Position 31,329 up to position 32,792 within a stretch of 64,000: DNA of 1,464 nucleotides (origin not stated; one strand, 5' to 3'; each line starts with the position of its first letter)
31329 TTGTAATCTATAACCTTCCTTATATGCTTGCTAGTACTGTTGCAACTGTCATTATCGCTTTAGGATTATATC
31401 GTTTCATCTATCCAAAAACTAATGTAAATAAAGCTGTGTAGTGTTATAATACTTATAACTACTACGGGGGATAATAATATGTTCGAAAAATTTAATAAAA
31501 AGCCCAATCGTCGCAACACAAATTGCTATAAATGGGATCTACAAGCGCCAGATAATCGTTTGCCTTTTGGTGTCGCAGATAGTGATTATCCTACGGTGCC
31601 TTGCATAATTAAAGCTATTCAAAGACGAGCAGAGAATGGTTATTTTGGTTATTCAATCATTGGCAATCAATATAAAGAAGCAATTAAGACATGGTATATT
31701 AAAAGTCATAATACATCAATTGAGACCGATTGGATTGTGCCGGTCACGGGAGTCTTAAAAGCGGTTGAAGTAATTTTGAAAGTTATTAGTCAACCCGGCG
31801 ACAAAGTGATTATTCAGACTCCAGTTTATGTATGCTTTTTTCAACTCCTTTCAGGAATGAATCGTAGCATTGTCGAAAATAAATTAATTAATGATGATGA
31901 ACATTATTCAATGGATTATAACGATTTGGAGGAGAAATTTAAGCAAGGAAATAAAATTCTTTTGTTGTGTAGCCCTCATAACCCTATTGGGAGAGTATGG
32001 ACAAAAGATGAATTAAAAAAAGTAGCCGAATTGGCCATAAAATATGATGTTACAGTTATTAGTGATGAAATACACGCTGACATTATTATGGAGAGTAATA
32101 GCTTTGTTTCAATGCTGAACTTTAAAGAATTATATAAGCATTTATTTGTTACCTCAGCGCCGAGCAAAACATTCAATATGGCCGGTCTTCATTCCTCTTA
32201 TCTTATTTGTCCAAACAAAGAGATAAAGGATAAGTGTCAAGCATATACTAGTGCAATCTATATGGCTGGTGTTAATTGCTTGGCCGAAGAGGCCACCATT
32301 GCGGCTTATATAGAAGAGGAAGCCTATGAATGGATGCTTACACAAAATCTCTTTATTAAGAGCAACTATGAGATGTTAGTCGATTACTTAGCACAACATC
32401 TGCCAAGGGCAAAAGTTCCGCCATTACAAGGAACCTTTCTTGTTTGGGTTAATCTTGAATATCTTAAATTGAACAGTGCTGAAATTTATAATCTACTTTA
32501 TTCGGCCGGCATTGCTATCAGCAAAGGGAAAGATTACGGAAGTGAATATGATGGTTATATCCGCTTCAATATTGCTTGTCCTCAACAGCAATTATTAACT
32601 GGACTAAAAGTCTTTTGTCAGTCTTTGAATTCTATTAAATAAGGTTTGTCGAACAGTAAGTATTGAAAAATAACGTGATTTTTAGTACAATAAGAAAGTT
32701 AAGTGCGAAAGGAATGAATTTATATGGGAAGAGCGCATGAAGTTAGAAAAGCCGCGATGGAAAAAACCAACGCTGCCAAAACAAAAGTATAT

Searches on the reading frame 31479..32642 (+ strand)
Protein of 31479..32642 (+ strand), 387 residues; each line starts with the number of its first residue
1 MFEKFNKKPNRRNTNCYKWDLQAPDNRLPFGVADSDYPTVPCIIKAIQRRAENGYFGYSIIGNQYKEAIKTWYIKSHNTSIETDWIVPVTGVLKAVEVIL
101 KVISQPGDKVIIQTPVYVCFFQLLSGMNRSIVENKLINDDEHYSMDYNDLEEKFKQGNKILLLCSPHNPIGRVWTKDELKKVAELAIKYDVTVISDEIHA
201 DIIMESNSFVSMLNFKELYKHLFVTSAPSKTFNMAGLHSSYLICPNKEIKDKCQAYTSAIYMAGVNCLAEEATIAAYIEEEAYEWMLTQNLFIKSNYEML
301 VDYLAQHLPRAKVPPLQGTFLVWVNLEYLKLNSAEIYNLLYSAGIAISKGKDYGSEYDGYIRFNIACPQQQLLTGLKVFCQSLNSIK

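Call 49: search_protein_families(library=pfam, proteins=[window:31479-32642:+], max_evalue=0.00001)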
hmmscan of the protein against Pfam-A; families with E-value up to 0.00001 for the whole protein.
window:31479-32642:+ (387 aa): 1 family
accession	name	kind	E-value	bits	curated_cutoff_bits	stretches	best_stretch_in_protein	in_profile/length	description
PF00155.27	Aminotran_1_2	-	4.6e-41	141.7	19.7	1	29-372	5-354/361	Aminotransferase class I and II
